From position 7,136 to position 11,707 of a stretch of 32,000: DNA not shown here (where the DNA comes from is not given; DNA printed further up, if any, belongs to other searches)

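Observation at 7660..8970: MTase-1 is a compositional mosaic: a ~1.3 kb low-GC cassette replaces the region between motif IV and the conserved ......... block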

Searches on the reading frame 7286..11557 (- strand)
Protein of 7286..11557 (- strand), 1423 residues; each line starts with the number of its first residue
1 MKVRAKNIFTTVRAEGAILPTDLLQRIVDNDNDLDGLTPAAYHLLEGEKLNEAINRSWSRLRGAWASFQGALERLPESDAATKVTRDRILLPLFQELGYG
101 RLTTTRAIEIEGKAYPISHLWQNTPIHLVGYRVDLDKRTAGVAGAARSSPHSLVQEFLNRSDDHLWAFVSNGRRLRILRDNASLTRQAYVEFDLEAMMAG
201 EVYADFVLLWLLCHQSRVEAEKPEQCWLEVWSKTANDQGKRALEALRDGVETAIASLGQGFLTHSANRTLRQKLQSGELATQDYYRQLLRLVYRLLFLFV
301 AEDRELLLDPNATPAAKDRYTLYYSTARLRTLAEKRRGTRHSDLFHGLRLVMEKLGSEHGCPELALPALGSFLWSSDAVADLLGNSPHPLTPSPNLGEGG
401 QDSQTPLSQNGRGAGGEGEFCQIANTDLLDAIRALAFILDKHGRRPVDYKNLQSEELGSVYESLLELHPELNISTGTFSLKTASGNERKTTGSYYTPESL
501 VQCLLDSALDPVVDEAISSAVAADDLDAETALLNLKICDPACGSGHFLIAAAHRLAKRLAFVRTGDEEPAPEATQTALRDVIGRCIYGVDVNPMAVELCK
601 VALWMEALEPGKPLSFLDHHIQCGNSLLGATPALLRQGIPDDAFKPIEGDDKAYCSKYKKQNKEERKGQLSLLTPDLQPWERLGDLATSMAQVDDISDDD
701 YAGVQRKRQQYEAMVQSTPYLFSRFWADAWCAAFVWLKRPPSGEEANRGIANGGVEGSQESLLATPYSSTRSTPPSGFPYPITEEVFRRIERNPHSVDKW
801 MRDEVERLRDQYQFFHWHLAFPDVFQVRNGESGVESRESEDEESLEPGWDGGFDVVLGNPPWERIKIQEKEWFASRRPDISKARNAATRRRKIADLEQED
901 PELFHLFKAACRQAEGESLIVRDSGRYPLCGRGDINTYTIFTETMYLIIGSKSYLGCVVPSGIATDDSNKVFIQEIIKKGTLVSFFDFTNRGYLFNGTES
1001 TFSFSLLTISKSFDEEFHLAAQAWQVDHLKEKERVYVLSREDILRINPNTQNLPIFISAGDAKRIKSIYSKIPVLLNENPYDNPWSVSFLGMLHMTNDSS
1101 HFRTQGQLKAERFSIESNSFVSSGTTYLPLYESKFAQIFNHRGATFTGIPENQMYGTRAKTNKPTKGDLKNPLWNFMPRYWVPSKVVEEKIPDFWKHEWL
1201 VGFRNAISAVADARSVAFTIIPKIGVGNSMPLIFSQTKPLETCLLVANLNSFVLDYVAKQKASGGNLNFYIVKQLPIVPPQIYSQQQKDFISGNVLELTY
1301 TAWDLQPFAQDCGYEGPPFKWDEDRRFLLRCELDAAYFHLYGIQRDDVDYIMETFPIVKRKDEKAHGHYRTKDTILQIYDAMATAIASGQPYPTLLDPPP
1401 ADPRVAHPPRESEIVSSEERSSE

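Call 5: search_protein_families(library=pfam, proteins=[window:7286-11557:-], max_evalue=0.01)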
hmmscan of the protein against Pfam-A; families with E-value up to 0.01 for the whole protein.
window:7286-11557:- (1423 aa): 4 families
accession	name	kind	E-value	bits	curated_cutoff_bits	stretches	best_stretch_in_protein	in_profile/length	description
PF07669.17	Eco57I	-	4.9e-18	66.2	25.3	1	585-876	2-94/171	Eco57I restriction-modification methylase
PF02384.22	N6_Mtase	-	8.9e-09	35.5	20.4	1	481-607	15-101/311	N-6 DNA Methylase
PF20473.4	MmeI_Mtase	-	2.4e-06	27.4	27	1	530-606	16-85/259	MmeI, DNA-methyltransferase domain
PF01170.24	UPF0020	-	0.00048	20.3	22.3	1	536-601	31-94/197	RMKL-like, methyltransferase domain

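Call 12: find_homologous_proteins(query=window:7286-11557:-)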
Query window:7286-11557:- (1423 aa): 8000 proteins with E <= 0.001 among 8000 candidates; the best 120 are listed.
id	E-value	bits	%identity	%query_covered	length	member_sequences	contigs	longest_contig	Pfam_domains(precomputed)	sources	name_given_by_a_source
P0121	0.0e+0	2969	100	89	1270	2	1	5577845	PF02384.23,PF07669.18,PF20473.5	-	-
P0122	0.0e+0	2309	73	100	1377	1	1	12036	PF02384.23,PF07669.18,PF20473.5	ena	-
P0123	0.0e+0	2263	60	63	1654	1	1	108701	PF02384.23,PF07669.18,PF20473.5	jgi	jgi:hypothetical protein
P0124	0.0e+0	2212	69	99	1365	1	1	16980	PF02384.23,PF07669.18,PF20473.5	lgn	-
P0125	0.0e+0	2193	64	62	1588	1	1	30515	PF04480.19,PF02384.23,PF07669.18,PF20473.5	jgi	jgi:very-short-patch-repair endonuclease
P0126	0.0e+0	2162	68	100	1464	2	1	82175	PF02384.23,PF07669.18,PF20473.5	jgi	jgi:hypothetical protein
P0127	0.0e+0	2124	69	99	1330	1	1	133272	PF02384.23,PF07669.18,PF20473.5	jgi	jgi:hypothetical protein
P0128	0.0e+0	1967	55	62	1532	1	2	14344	PF04480.19,PF02384.23,PF07669.18,PF18741.8,PF20473.5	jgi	jgi:very-short-patch-repair endonuclease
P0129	0.0e+0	1921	62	99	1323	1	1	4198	PF02384.23,PF07669.18,PF20473.5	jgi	jgi:hypothetical protein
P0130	0.0e+0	1918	63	99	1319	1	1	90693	PF02384.23,PF07669.18,PF01170.25,PF20473.5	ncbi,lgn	ncbi:MAG: N-6 DNA methylase [Elainellaceae cyanobacterium]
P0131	0.0e+0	1912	62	99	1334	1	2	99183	PF02384.23,PF07669.18,PF20473.5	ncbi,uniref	ncbi:Eco57I restriction-modification methylase domain-containing protein [Leptolyngbya sp. AN03gr2]|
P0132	0.0e+0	1909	64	83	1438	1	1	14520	PF02384.23,PF07669.18,PF20473.5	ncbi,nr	ncbi:N-6 DNA methylase [Pseudanabaenaceae cyanobacterium LEGE 13415]|nr:N-6 DNA methylase [Pseudanab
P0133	0.0e+0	1878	62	100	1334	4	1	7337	PF02384.23,PF07669.18,PF20473.5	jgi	jgi:hypothetical protein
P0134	0.0e+0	1842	60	99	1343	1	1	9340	PF02384.23,PF07669.18,PF20473.5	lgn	-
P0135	0.0e+0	1833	61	99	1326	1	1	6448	PF02384.23,PF07669.18,PF20473.5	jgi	jgi:hypothetical protein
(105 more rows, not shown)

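Call 15: find_encoding_contigs(protein=P0122, flank=10000, max_places=3)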
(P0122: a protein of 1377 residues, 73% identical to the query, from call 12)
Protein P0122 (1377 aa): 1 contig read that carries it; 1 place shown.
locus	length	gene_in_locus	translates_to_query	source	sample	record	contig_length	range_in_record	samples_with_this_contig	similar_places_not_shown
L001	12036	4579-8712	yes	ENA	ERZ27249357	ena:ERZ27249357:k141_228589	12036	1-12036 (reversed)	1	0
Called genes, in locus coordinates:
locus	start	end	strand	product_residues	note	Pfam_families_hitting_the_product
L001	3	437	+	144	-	?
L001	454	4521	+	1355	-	PF02384:N6_Mtase (weak), PF07669:Eco57I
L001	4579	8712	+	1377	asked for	PF02384:N6_Mtase (weak), PF20473:MmeI_Mtase (weak), PF07669:Eco57I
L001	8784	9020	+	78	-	PF10047:DUF2281 (weak)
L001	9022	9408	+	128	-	PF01850:PIN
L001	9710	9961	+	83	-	-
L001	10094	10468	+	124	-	-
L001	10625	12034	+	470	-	?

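Call 16: find_encoding_contigs(protein=P0126, flank=10000, max_places=3)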
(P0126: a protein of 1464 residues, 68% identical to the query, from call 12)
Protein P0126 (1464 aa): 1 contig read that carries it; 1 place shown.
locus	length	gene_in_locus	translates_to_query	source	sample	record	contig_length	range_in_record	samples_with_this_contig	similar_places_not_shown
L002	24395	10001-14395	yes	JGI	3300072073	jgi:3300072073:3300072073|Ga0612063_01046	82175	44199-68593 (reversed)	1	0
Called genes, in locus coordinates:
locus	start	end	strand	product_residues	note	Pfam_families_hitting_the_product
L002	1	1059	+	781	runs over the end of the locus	PF20720:nSTAND3 (faint)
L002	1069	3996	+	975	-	PF00176:SNF2-rel_dom, PF00270:DEAD (weak), PF04851:ResIII (weak), PF00271:Helicase_C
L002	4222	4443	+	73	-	PF03683:UPF0175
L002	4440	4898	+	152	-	PF11848:DUF3368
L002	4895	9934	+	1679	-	PF07669:Eco57I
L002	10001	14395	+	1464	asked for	PF02384:N6_Mtase (faint), PF20473:MmeI_Mtase (weak), PF07669:Eco57I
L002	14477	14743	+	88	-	-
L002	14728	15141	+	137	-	PF01850:PIN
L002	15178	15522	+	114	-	PF10047:DUF2281 (weak)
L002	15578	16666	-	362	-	PF10544:T5orf172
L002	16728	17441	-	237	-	-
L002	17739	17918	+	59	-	-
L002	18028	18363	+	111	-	-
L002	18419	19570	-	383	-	PF01609:DDE_Tnp_1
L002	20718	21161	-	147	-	-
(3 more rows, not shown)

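Call 17: find_encoding_contigs(protein=P0127, flank=10000, max_places=3)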
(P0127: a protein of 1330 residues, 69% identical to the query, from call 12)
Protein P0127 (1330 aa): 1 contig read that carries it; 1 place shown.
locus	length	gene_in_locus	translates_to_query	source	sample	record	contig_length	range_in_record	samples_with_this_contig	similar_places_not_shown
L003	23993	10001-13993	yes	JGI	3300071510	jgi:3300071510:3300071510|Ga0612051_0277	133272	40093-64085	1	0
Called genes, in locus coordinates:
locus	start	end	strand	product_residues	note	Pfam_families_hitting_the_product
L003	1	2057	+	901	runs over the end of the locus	PF00176:SNF2-rel_dom, PF00270:DEAD, PF04851:ResIII, PF00271:Helicase_C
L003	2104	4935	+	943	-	PF00176:SNF2-rel_dom, PF00270:DEAD (weak), PF04851:ResIII (weak), PF00271:Helicase_C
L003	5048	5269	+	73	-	PF03683:UPF0175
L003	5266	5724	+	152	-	PF11848:DUF3368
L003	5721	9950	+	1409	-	PF02384:N6_Mtase (weak), PF20473:MmeI_Mtase (weak), PF07669:Eco57I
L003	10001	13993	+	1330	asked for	PF02384:N6_Mtase (weak), PF20473:MmeI_Mtase (weak), PF07669:Eco57I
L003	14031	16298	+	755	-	-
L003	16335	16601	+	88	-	-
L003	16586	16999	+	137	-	PF01850:PIN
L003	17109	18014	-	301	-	PF13613:HTH_Tnp_4, PF01609:DDE_Tnp_1, PF13359:DDE_Tnp_4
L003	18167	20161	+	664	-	PF07728:AAA_5 (weak)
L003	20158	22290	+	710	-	PF04411:PDDEXK_7 (weak)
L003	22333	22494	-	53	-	-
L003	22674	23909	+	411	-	PF14690:Zn_ribbon_ISL3, PF13542:HTH_Tnp_ISL3 (weak), PF01610:DDE_Tnp_ISL3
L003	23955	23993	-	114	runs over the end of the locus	-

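Call 18: find_encoding_contigs(protein=P0133, flank=10000, max_places=2)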
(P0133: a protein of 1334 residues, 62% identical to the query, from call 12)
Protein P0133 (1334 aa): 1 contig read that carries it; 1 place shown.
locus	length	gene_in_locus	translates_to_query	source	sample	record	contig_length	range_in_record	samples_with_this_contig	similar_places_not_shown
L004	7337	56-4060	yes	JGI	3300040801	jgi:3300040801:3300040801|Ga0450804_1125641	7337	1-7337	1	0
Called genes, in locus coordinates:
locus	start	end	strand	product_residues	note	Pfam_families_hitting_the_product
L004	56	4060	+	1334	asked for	PF02384:N6_Mtase, PF20473:MmeI_Mtase (faint), PF07669:Eco57I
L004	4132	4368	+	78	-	PF10047:DUF2281 (weak)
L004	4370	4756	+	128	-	PF01850:PIN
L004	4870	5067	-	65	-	-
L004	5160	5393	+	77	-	-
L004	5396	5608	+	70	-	-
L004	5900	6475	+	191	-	-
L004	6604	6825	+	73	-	-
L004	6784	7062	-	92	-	-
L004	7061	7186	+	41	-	-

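Call 19: find_encoding_contigs(protein=P0124, flank=10000, max_places=2)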
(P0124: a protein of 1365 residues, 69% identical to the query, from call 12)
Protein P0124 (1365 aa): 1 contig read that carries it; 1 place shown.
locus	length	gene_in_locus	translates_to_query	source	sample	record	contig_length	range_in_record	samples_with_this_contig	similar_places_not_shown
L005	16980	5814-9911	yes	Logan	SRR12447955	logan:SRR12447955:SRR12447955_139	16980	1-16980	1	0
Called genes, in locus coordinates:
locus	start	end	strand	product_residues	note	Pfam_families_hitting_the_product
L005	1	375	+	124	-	?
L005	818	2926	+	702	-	PF00580:UvrD-helicase, PF13245:AAA_19, PF13538:UvrD_C_2 (faint), PF13087:AAA_12 (faint), PF13361:UvrD_C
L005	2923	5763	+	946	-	PF00176:SNF2-rel_dom, PF00270:DEAD, PF04851:ResIII (weak), PF00271:Helicase_C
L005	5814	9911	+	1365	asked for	PF02384:N6_Mtase, PF20473:MmeI_Mtase (weak), PF07669:Eco57I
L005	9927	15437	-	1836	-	PF00270:DEAD, PF04851:ResIII (weak), PF00271:Helicase_C, PF09369:MZB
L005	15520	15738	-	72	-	-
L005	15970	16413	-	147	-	PF01850:PIN, PF13470:PIN_3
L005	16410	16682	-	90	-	-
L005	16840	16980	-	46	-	?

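Call 20: find_encoding_contigs(protein=P0123, flank=10000, max_places=2)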
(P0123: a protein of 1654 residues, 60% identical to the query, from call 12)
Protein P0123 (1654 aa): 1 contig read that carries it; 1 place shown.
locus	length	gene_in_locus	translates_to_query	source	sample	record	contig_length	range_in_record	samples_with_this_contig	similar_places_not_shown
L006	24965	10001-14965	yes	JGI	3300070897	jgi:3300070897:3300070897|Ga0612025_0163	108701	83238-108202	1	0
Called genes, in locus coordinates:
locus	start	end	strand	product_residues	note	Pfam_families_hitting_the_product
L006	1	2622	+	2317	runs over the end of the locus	-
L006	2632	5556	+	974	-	PF00176:SNF2-rel_dom, PF00270:DEAD (weak), PF04851:ResIII (weak), PF00271:Helicase_C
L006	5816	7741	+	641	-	-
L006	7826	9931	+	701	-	-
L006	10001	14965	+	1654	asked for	PF02384:N6_Mtase (faint), PF20473:MmeI_Mtase (weak), PF07669:Eco57I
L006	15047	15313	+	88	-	-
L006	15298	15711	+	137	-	PF01850:PIN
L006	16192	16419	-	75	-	PF01957:NfeD (weak)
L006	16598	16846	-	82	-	-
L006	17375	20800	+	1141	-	PF12717:Cnd1 (faint), PF05729:NACHT, PF13646:HEAT_2, PF13646:HEAT_2, PF03130:HEAT_PBS (weak), PF13646:HEAT_2, PF03130:HEAT_PBS (weak), PF13646:HEAT_2, +15 more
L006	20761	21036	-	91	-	-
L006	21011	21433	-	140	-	-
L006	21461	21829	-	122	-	-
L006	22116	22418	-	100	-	PF00589:Phage_integrase (weak)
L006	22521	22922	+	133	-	PF13340:DUF4096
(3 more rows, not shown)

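Call 21: search_protein_families(library=padloc, proteins=[window:7286-11557:-], max_evalue=0.001)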
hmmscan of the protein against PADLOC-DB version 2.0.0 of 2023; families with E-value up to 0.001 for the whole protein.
window:7286-11557:- (1423 aa): 47 families (the best 25 are shown)
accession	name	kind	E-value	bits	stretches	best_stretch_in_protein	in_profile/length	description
PDLC02643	DrmMI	-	7.7e-69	230.7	2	483-863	547-879/1347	DrmMI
PDLC02638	DrmMI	-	9.8e-47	157.7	2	479-631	542-719/935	DrmMI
PDLC03622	REase_MTase_IIG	-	1.7e-38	129.7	4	578-655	592-667/1524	Type IIG restriction enzyme-methyltransferase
PDLC03613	REase_MTase_IIG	-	2.2e-35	119.7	3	851-1053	747-949/1250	Type IIG restriction enzyme-methyltransferase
PDLC03620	REase_MTase_IIG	-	5.6e-35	118.3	3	578-631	673-727/1378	Type IIG restriction enzyme-methyltransferase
PDLC02645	DrmMI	-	5.3e-32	108.9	2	574-632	657-715/772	DrmMI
PDLC03618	REase_MTase_IIG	-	1.2e-31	107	2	482-630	540-713/1429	Type IIG restriction enzyme-methyltransferase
PDLC02644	DrmMI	-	6e-28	95.3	1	478-630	52-229/988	DrmMI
PDLC03611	REase_MTase_IIG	-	3.5e-25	85.7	2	476-635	503-659/1532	Type IIG restriction enzyme-methyltransferase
PDLC03614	REase_MTase_IIG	-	4.8e-25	85.4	2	473-630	511-681/1584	Type IIG restriction enzyme-methyltransferase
PDLC02639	DrmMI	-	3.3e-23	79.9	1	474-630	235-387/803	DrmMI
PDLC02646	DrmMI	-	9.3e-22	75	1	559-631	28-99/792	DrmMI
PDLC03629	REase_MTase_IIG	-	2.3e-21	73.3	1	486-630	376-536/1182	Type IIG restriction enzyme-methyltransferase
PDLC03604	REase_MTase_IIG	-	4.4e-20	69.4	1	445-633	314-507/1011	Type IIG restriction enzyme-methyltransferase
PDLC03609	REase_MTase_IIG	-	2.1e-17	60.2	1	529-629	431-533/1066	Type IIG restriction enzyme-methyltransferase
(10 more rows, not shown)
